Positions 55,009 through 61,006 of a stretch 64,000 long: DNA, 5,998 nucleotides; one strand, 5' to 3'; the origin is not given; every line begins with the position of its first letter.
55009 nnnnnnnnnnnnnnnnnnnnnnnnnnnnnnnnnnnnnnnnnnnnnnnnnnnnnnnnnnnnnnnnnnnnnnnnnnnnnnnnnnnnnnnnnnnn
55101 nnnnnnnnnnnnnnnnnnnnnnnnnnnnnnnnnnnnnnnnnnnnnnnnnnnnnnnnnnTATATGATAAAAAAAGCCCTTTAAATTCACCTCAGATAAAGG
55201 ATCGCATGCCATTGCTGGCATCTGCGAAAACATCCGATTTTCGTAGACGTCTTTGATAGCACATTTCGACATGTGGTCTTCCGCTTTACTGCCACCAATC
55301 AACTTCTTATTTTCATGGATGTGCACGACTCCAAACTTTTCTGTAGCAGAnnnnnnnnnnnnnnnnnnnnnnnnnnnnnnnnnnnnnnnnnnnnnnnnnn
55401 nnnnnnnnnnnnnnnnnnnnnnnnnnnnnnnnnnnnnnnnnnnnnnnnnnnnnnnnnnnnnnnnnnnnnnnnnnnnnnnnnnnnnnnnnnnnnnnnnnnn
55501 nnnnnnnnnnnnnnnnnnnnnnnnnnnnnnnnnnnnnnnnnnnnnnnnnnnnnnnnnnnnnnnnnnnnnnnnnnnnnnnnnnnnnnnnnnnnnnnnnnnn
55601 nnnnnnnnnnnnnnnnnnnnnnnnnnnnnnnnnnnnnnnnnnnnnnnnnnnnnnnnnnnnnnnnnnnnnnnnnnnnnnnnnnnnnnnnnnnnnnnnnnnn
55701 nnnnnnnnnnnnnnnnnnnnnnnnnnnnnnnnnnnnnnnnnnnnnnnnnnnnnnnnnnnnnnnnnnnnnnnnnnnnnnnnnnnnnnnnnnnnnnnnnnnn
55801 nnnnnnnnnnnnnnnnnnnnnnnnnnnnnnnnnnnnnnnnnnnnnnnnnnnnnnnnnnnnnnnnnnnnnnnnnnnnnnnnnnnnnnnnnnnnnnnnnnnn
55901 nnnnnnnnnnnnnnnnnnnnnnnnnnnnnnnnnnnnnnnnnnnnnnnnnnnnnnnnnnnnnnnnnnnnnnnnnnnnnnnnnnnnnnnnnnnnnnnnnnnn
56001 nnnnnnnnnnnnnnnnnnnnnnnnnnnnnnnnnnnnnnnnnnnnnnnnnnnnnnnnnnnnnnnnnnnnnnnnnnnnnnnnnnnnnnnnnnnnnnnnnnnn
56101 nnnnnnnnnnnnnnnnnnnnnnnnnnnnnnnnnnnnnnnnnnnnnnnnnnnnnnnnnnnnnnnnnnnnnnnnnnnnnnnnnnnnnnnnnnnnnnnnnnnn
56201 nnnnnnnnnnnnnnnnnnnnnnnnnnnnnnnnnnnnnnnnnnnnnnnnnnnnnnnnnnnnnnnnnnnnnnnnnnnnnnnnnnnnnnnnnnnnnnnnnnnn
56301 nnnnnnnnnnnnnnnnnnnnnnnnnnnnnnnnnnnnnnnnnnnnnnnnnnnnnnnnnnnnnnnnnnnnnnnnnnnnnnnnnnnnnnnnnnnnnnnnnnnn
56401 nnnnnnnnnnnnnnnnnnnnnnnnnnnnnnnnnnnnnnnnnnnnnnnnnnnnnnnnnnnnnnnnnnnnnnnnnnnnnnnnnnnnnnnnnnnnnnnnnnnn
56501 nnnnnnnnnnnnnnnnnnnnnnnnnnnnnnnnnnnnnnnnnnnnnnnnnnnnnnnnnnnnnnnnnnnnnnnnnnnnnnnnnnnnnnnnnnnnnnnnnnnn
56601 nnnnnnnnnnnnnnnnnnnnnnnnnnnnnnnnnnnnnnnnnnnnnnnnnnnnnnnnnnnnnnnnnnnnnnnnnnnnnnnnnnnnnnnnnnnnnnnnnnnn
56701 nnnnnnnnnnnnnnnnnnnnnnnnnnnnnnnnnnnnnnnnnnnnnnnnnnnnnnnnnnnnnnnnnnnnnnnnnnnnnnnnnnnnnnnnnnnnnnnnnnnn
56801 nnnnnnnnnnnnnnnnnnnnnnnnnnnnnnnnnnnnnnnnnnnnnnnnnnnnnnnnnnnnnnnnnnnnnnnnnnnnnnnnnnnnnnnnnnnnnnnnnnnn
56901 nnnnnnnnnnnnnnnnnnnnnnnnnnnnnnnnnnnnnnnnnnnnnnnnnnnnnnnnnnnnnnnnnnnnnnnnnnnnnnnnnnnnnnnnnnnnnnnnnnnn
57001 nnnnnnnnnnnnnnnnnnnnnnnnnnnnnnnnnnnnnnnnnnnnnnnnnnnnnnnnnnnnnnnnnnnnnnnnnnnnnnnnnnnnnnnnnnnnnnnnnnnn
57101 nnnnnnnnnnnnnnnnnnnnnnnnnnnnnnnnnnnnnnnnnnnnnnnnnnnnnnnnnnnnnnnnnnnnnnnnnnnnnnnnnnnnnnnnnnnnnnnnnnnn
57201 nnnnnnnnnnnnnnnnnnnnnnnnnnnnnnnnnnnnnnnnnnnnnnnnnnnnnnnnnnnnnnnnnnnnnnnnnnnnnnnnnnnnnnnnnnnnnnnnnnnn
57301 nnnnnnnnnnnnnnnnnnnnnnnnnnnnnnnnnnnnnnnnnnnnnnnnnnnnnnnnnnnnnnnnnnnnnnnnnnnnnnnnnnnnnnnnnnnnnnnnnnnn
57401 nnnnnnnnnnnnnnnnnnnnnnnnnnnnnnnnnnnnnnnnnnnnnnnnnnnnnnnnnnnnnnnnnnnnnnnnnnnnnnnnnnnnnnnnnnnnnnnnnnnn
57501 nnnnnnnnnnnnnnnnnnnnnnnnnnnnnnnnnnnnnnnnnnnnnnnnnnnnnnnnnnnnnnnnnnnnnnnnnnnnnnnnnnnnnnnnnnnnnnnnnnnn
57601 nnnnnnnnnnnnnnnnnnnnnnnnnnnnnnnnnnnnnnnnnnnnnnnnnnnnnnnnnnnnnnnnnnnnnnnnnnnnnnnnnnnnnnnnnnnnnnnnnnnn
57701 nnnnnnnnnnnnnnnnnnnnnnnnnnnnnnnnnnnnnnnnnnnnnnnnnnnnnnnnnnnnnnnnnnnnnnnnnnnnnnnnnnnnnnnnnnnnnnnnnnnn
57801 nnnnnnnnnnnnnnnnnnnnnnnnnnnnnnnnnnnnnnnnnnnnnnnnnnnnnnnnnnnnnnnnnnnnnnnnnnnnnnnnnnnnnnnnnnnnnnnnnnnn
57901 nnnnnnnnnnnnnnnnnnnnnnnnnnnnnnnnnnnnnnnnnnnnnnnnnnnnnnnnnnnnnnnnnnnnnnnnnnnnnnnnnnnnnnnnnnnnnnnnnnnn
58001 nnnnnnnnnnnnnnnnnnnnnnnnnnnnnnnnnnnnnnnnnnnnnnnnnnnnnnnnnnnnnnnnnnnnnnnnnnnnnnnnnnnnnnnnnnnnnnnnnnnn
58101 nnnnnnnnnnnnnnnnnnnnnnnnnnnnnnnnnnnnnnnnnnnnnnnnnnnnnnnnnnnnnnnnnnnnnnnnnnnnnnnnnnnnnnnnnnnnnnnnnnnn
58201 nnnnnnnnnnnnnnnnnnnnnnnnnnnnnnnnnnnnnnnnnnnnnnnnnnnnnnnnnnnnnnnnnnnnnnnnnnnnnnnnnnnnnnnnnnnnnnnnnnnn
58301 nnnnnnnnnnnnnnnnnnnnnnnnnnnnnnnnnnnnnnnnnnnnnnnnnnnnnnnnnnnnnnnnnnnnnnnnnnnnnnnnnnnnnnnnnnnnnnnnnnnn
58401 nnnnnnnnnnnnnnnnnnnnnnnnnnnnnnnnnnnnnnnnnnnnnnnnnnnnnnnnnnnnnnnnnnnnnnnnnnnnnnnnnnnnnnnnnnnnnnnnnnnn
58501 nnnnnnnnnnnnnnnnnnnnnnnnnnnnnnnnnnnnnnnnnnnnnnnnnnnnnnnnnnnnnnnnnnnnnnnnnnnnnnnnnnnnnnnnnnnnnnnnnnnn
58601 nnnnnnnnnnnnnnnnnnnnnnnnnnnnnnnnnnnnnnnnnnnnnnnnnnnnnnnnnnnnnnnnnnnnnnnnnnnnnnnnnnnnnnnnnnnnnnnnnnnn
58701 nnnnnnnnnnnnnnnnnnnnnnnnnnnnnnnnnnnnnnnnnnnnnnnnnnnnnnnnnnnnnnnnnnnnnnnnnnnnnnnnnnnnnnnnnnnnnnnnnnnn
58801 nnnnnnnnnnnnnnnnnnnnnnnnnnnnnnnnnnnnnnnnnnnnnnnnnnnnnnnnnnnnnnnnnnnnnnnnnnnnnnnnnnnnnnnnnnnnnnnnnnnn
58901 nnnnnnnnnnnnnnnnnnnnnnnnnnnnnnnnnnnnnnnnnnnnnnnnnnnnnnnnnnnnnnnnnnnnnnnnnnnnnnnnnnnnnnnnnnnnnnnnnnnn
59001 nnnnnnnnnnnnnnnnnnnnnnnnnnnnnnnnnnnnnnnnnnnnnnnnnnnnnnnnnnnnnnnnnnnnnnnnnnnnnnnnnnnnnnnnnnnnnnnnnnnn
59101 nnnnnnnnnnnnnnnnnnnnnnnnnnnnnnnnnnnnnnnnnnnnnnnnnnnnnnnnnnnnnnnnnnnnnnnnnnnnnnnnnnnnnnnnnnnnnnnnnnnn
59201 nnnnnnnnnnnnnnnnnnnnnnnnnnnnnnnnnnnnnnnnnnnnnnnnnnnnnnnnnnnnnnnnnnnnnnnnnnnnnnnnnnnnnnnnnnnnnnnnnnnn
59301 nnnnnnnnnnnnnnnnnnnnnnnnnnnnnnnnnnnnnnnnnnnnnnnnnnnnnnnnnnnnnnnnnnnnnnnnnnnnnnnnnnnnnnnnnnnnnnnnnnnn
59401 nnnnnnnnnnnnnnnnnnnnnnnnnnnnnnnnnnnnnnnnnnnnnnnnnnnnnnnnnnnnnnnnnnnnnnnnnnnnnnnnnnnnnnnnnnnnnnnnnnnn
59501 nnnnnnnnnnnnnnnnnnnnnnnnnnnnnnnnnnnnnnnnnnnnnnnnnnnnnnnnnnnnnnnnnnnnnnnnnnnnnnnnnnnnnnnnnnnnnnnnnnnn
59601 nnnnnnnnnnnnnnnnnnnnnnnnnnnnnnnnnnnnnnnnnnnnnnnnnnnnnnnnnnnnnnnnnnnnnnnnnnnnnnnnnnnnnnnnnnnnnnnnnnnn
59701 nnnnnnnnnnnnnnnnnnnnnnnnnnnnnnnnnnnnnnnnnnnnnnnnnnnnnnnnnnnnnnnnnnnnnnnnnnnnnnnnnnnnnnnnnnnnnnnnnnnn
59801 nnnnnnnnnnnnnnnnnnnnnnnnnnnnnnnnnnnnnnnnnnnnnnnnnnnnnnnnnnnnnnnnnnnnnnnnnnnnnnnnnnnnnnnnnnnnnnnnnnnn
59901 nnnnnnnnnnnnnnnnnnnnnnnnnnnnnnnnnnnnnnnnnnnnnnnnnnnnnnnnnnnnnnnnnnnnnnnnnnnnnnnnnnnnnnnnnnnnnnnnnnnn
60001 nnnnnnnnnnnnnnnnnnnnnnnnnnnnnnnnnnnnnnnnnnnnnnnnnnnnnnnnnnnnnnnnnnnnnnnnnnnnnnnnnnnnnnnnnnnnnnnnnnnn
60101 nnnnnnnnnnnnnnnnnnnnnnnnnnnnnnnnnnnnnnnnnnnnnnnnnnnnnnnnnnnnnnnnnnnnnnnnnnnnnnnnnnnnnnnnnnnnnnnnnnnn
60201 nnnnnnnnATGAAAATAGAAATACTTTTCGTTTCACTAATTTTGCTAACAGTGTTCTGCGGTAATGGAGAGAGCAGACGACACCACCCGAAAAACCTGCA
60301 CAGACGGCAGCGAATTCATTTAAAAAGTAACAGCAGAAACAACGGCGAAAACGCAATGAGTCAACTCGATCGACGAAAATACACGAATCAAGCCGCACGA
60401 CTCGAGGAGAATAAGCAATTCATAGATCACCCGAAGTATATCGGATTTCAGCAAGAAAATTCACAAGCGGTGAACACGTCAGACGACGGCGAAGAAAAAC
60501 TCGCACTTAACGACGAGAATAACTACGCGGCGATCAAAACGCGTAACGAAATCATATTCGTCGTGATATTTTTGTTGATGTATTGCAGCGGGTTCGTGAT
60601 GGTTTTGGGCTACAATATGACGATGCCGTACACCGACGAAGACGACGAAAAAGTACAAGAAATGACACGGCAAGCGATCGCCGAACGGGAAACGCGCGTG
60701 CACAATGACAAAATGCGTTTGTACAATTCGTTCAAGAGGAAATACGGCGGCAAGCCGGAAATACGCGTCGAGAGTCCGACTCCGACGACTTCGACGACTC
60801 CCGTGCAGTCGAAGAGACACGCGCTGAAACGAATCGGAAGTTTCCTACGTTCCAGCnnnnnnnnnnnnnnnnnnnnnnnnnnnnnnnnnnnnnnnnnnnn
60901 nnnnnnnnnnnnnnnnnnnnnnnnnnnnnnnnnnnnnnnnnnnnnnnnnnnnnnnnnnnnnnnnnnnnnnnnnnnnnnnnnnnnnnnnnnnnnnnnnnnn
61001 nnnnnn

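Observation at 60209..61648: Intronless membrane-protein ORF nested in an ERCC6L2 intron, opposite strand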

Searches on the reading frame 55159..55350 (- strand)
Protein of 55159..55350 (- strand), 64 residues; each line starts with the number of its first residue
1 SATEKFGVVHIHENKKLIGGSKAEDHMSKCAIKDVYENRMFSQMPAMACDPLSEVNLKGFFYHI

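Call 53: search_protein_families(library=pfam, proteins=[window:55159-55350:-], max_evalue=1)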
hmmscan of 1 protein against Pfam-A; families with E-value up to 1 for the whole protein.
seq(64 aa): 1 family
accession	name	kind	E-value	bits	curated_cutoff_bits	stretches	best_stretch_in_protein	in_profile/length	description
PF14773.11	VIGSSK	-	0.00067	20.1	21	1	7-31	37-61/62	Helicase-associated putative binding domain, C-terminal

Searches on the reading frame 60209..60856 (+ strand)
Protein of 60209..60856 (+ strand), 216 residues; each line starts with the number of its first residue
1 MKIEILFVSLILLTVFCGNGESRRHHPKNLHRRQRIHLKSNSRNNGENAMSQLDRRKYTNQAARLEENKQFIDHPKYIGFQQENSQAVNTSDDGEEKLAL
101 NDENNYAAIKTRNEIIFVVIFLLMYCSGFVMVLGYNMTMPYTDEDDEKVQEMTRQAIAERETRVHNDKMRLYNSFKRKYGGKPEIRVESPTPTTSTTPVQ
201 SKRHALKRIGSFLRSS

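Call 38: find_homologous_proteins(query=window:60209-60856:+, max_evalue=10)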
Query seq(216 aa) (216 aa): 1 proteins with E <= 10 among 216 candidates.
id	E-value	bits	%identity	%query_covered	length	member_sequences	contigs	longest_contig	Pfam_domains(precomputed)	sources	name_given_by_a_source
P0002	9.5e-139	478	100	100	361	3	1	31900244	-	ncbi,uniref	ncbi:uncharacterized protein LOC141900734 isoform X3 [Tubulanus polymorphus]|uniref:uncharacterized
